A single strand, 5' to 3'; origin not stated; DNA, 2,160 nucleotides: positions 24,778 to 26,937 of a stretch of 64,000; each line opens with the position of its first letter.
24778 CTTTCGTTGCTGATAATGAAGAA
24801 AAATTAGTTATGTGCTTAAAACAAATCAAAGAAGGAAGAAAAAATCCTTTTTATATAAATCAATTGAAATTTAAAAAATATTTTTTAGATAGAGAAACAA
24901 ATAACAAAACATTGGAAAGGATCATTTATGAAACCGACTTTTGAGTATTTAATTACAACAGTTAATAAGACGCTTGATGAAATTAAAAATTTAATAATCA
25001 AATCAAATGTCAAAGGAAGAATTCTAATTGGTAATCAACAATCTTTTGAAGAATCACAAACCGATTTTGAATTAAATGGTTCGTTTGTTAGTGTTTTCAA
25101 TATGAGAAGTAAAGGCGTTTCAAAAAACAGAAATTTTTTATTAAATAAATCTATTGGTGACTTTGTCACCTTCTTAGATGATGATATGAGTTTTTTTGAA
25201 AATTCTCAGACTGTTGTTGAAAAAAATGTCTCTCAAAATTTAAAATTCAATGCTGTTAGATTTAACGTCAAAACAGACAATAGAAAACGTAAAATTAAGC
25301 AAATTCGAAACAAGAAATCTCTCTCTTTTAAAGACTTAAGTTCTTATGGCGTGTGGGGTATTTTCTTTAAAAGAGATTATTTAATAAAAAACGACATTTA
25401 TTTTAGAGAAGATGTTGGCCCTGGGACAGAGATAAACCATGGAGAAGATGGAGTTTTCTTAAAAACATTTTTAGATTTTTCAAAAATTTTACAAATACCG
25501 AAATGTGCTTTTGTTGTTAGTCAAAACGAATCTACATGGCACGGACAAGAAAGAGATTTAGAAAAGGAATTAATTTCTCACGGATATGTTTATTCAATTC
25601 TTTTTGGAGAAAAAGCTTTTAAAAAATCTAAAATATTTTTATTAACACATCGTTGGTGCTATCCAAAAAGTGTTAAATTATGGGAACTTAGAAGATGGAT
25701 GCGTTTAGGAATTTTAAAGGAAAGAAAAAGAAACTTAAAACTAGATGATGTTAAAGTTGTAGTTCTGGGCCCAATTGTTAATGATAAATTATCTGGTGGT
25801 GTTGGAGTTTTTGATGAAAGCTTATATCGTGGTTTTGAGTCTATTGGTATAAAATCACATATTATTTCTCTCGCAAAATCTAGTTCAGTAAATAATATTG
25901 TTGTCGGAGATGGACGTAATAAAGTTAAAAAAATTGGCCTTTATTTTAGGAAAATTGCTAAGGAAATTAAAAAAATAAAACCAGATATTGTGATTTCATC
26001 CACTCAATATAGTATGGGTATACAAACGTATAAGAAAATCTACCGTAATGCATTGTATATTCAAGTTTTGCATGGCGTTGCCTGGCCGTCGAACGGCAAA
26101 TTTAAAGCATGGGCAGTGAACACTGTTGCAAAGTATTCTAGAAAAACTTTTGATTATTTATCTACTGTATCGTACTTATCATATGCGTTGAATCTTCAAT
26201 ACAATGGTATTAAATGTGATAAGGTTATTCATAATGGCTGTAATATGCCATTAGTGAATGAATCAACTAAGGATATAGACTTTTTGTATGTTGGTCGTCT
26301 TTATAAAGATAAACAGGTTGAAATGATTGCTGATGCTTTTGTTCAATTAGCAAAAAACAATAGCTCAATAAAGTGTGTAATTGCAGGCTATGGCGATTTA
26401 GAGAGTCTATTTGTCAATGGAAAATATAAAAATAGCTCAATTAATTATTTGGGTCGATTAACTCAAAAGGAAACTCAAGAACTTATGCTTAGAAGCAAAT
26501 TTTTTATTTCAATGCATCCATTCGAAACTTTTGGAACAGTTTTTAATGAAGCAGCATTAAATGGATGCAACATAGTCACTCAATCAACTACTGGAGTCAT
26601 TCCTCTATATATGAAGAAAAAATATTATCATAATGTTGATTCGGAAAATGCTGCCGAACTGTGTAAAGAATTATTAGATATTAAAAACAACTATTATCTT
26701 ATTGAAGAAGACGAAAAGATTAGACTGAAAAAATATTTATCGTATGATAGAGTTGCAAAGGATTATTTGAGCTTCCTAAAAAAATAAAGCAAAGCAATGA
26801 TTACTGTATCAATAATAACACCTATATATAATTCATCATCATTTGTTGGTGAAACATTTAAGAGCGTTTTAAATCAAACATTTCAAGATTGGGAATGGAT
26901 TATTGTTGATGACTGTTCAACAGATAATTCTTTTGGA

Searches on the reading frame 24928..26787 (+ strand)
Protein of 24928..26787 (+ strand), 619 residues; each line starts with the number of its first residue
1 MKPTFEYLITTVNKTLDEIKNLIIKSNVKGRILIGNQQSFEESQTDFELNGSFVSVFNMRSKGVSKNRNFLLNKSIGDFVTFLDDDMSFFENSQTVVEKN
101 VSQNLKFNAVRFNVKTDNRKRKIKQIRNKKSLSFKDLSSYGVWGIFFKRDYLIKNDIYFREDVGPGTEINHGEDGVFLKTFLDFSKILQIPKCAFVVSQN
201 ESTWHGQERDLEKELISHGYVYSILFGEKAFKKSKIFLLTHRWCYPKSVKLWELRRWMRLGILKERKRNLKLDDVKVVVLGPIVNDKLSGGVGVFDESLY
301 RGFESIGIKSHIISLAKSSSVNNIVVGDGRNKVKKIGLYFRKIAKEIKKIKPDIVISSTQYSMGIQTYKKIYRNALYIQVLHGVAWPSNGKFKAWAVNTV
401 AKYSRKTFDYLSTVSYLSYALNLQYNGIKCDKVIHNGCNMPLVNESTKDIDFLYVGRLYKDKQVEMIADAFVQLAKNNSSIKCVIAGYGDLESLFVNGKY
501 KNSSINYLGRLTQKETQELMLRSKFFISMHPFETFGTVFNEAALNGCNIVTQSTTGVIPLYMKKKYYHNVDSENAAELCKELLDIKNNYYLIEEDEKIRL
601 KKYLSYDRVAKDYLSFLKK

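Call 51: search_protein_families(library=pfam, proteins=[window:24928-26787:+], max_evalue=0.001)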
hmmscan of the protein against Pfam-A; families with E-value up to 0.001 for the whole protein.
window:24928-26787:+ (619 aa): 4 families
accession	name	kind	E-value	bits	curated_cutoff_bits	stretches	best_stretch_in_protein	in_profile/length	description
PF00534.26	Glycos_transf_1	-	6.2e-15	55.6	26.4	1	445-588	11-158/172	Glycosyl transferases group 1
PF13692.12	Glyco_trans_1_4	-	2.2e-11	44.6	27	1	451-583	3-137/142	Glycosyl transferases group 1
PF13439.12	Glyco_transf_4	-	0.00011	22.7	28.5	1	290-438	2-166/170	Glycosyltransferase Family 4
PF00535.33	Glycos_transf_2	-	0.0002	21.8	23.3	1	50-126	51-129/168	Glycosyl transferase family 2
